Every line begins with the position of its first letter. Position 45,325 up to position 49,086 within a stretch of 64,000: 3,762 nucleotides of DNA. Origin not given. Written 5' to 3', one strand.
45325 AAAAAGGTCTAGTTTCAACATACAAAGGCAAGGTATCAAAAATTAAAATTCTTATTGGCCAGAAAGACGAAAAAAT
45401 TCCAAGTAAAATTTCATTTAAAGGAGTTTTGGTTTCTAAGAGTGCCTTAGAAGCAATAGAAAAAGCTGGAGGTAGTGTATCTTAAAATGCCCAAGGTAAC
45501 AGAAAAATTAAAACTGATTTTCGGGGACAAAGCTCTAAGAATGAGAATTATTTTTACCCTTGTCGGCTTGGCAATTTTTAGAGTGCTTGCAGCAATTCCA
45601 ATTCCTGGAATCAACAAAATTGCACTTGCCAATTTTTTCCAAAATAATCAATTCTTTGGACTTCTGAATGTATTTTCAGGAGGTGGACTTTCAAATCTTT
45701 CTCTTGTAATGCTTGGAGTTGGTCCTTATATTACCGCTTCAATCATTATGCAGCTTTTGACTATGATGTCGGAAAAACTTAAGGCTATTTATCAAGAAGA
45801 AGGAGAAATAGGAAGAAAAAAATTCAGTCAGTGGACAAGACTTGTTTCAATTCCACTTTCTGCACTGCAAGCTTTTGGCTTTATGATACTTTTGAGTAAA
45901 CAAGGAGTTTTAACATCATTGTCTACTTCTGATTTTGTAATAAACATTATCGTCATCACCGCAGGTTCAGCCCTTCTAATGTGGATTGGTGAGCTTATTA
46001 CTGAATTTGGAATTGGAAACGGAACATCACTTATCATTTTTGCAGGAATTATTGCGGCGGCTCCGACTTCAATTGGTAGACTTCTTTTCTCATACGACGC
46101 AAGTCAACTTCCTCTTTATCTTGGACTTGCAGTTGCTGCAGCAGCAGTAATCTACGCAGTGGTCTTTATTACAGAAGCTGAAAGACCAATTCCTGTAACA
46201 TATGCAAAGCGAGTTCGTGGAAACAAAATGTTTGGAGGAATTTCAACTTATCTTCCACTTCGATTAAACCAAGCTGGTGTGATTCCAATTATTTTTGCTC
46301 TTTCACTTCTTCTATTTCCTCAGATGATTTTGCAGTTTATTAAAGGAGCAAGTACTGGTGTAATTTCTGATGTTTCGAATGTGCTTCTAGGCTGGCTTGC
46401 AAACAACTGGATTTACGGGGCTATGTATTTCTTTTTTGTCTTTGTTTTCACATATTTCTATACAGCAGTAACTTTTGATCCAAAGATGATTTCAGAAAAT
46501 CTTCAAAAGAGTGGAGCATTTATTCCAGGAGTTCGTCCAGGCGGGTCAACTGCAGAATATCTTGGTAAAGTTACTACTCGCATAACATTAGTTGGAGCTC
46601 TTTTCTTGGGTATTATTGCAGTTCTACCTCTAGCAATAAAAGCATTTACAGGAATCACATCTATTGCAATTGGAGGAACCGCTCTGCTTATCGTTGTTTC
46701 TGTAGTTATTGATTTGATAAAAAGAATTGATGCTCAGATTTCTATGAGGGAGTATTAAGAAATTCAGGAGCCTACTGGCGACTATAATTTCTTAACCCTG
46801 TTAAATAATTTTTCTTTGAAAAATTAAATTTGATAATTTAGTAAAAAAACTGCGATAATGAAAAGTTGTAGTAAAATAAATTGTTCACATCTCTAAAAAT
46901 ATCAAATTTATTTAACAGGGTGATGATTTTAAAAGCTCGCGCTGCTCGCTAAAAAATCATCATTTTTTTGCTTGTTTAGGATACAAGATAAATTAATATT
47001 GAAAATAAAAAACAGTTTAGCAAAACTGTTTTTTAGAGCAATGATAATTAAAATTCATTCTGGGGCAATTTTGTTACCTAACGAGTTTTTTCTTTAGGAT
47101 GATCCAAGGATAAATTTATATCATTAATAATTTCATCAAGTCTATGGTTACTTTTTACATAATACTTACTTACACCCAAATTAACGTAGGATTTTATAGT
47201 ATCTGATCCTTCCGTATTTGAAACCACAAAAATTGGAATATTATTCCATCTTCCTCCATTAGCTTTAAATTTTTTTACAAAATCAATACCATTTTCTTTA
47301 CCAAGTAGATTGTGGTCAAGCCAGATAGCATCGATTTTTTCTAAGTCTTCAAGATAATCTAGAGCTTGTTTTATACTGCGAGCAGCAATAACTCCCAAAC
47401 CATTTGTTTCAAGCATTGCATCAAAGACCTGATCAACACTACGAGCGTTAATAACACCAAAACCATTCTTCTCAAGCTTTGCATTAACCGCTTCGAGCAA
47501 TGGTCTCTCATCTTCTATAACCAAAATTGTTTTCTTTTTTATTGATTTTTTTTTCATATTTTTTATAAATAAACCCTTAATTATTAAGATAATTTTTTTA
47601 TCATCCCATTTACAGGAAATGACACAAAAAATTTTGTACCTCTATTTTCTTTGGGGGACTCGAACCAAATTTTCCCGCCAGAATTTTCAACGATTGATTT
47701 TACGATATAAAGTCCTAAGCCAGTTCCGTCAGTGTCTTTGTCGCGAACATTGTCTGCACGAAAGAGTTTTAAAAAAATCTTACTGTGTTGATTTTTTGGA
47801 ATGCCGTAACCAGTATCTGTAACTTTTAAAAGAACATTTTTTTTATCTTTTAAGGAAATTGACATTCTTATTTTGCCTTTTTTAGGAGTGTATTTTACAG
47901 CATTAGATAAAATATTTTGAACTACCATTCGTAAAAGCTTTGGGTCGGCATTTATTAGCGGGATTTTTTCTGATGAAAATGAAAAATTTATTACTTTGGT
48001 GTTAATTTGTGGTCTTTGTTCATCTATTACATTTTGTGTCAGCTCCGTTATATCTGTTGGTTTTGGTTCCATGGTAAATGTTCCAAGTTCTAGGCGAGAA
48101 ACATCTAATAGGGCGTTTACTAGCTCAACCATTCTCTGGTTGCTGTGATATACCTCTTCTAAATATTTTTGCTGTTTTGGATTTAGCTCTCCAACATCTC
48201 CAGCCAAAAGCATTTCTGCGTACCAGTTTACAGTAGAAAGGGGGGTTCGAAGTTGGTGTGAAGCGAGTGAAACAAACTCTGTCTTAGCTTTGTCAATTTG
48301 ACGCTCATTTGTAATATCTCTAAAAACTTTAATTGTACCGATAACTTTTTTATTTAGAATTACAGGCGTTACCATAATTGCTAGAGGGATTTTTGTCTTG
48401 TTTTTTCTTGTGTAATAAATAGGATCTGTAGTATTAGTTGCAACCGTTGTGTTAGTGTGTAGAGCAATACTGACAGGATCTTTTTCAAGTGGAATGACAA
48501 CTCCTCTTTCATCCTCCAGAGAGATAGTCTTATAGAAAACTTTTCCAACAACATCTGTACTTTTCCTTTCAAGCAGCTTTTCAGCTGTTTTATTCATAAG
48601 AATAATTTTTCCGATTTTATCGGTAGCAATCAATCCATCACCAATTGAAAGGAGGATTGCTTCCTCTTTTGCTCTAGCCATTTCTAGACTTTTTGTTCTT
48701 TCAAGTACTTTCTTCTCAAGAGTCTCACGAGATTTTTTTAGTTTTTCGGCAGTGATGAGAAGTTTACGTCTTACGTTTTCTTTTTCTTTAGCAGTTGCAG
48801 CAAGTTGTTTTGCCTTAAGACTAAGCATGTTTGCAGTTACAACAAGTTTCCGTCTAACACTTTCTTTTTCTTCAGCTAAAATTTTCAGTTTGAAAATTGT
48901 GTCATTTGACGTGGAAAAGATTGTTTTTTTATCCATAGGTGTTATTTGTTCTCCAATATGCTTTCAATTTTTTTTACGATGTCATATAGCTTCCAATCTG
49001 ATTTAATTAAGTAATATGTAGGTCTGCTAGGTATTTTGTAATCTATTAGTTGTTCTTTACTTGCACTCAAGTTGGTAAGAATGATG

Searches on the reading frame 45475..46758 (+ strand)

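Call 98: search_protein_families(library=pfam, proteins=[window:45475-46758:+], max_evalue=0.00001)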
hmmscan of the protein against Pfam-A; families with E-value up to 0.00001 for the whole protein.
window:45475-46758:+ (427 aa): 1 family
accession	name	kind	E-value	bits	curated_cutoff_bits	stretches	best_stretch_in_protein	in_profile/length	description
PF00344.25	SecY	-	1.8e-100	336.7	32.2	1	76-414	1-305/306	SecY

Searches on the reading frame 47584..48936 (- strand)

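Call 98: search_protein_families(library=pfam, proteins=[window:47584-48936:-], max_evalue=0.00001)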
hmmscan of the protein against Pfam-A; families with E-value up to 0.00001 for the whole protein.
window:47584-48936:- (450 aa): 4 families
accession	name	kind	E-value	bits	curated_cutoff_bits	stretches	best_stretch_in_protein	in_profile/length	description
PF02518.31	HATPase_c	-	6.8e-28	97.8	26.4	1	331-442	2-109/111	Histidine kinase-, DNA gyrase B-, and HSP90-like ATPase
PF00512.31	HisKA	-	1.9e-17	63.5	26.9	1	217-284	1-65/66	His Kinase A (phospho-acceptor) domain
PF13426.13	PAS_9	-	2.1e-08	34.8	27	1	101-209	3-102/103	PAS domain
PF00989.32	PAS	-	4.3e-08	33.6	22.6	1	92-208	4-113/113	PAS fold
